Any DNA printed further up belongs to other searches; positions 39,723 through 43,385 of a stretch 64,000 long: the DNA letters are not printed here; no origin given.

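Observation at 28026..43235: Two diverged O-antigen-ligase/Wzy-like paralogs, one fused to a roughly 600-aa unknown extracytoplasmic domain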

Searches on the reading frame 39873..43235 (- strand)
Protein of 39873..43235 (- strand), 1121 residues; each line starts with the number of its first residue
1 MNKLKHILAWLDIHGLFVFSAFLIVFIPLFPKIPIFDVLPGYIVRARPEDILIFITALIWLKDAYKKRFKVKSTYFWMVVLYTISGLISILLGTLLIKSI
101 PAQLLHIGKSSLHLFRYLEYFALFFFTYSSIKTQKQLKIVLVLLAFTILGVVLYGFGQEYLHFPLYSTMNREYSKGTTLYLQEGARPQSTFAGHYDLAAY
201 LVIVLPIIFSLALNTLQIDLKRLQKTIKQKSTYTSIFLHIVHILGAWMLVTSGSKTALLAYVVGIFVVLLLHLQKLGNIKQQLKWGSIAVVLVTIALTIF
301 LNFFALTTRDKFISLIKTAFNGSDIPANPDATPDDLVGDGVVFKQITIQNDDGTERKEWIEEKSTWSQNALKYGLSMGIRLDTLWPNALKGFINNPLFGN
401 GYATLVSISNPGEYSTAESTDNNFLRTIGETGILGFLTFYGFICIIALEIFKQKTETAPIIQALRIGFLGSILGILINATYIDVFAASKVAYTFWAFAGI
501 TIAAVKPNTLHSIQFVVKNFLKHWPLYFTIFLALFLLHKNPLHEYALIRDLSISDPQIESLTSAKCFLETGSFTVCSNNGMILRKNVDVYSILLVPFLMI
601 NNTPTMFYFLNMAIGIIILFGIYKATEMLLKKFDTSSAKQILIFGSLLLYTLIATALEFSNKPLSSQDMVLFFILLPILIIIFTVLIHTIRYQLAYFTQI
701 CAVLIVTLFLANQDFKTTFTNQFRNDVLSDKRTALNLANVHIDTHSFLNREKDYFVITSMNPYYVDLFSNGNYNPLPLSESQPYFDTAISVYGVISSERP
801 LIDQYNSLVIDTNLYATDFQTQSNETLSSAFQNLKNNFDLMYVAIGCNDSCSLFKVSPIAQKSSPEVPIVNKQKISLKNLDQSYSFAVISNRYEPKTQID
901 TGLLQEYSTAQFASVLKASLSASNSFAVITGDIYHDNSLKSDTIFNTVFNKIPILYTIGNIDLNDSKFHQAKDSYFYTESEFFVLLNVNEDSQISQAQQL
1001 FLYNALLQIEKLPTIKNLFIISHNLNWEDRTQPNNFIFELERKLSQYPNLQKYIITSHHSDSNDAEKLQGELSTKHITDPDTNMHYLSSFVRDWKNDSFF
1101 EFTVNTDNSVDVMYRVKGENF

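Call 6: search_protein_families(library=pfam, proteins=[window:39873-43235:-], max_evalue=1)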
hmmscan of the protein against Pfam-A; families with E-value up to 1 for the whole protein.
window:39873-43235:- (1121 aa): 2 families
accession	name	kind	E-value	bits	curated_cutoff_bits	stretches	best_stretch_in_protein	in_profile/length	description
PF04932.20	Wzy_C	-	5.2e-13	49.5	31.7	1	243-439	4-148/149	O-Antigen ligase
PF02936.19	COX4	-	0.061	13.8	26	1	120-183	52-117/138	Cytochrome c oxidase subunit IV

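Call 30: search_protein_families(library=ncbifam, proteins=[window:39873-43235:-], max_evalue=1)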
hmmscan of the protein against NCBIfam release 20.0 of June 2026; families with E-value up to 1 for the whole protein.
window:39873-43235:- (1121 aa): 0 families

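Call 56: find_related_loci(query=A4, collection=genome_contigs, flank=10000)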
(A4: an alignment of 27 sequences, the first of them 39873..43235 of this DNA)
Query A4 (1121 aa) in genome_contigs; peptide patterns used: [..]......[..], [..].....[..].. (x = any residue, [..] = any of these).
376 stretches matched a pattern; 355 encode a relative of the query (tblastn E <= 1e-3); the best 80 are kept; 78 distinct loci.
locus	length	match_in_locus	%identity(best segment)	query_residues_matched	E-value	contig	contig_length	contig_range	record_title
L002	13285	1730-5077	71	1-1121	0e+0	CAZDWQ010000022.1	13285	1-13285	MAG TPA_asm: uncultured Pseudomonadales bacterium isolate SRP192515_co1_182 genome assembly, contig: NODE_4553_length_13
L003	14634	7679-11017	60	1-1119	0e+0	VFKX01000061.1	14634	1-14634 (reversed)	MAG: Candidatus Falkowbacteria bacterium isolate Bin_61_32 c_000000677273, whole genome shotgun sequence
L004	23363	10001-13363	60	6-1121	0e+0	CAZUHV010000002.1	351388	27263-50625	MAG TPA_asm: uncultured Pseudomonadales bacterium isolate binchicken_co277_32 genome assembly, contig: NODE_47_length_35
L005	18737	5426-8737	43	1-1110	0e+0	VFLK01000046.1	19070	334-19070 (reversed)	MAG: Candidatus Paceibacterota bacterium isolate Bin_61_66 c_000004308571, whole genome shotgun sequence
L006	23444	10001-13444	43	3-1110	0e+0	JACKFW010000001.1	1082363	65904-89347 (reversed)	MAG: Pseudomonadales bacterium isolate HK-STAS-PATE-15 HK-STAS-PATE-15_1, whole genome shotgun sequence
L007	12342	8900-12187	44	1-1110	0e+0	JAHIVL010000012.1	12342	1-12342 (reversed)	MAG: Patescibacteria group bacterium isolate MM_PC_MetaG.mb.79 MM_PC_MetaG.mb.79_k141_232002, whole genome shotgun seque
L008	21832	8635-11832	41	1-1108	0e+0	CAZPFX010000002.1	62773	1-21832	MAG TPA_asm: uncultured Pseudomonadales bacterium isolate SRP118108_co5_543 genome assembly, contig: NODE_241_length_627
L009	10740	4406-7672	40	1-1110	0e+0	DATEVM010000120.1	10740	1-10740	MAG TPA_asm: Patescibacteria group bacterium isolate SMAG_U8367 k141_211543, whole genome shotgun sequence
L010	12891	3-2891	43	111-1105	0e+0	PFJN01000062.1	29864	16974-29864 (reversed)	MAG: Candidatus Pacebacteria bacterium CG_4_10_14_3_um_filter_34_15 CG_4_10_14_3_um_filter_scaffold_633_c, whole genome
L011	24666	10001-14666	41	27-1066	0e+0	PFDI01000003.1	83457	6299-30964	MAG: Candidatus Pacebacteria bacterium CG10_big_fil_rev_8_21_14_0_10_44_54 CG10_8_21_14_0.10_scaffold_170_c, whole genom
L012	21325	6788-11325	38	1-1069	0e+0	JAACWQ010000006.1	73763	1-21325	MAG: Candidatus Paceibacterota bacterium isolate CG_2015-01t_44_17 CG_2015-01t_curated_scaffold_109, whole genome shotgu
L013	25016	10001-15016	37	1-1110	0e+0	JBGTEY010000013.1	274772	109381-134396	MAG: Patescibacteria group bacterium isolate JTS-RE179 k141_3005249, whole genome shotgun sequence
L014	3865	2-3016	38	82-1104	0e+0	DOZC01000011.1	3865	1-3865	MAG TPA_asm: Candidatus Paceibacterota bacterium isolate UBA9650 contig_37809, whole genome shotgun sequence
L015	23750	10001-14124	35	1-1106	0e+0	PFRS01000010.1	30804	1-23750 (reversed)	MAG: Candidatus Pacebacteria bacterium CG_4_9_14_0_2_um_filter_40_15 CG_4_9_14_0.2_um_filter_scaffold_442_c, whole genom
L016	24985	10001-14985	36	1-1107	0e+0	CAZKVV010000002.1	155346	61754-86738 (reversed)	MAG TPA_asm: uncultured Pseudomonadales bacterium isolate SRP286056_co2_531 genome assembly, contig: NODE_73_length_1553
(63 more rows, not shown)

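Call 62: search_solved_structures(query=A4, max_evalue=10, show_alignments=2)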
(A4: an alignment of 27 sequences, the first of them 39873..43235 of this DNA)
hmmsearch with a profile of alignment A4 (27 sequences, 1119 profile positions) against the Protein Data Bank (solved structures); distinct sequences matched with E-value up to 10: 6.
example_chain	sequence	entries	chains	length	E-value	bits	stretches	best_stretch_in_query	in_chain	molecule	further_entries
2q8u_A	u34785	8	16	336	0.016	16.5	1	864-989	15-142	Exonuclease, putative | Nuclease SbcCD subunit D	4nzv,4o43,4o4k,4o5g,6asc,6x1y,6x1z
4o24_A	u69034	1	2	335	0.016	16.4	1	864-989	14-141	Exonuclease, putative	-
3thn_A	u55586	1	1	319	0.023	15.9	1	895-989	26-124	Exonuclease, putative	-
3tho_B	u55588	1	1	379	0.031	15.5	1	895-989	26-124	Exonuclease, putative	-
3qg5_C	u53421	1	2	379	0.05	14.8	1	895-989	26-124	Mre11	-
7jrg_K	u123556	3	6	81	0.34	12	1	450-492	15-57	QCR10 | QCR10 (UCRY)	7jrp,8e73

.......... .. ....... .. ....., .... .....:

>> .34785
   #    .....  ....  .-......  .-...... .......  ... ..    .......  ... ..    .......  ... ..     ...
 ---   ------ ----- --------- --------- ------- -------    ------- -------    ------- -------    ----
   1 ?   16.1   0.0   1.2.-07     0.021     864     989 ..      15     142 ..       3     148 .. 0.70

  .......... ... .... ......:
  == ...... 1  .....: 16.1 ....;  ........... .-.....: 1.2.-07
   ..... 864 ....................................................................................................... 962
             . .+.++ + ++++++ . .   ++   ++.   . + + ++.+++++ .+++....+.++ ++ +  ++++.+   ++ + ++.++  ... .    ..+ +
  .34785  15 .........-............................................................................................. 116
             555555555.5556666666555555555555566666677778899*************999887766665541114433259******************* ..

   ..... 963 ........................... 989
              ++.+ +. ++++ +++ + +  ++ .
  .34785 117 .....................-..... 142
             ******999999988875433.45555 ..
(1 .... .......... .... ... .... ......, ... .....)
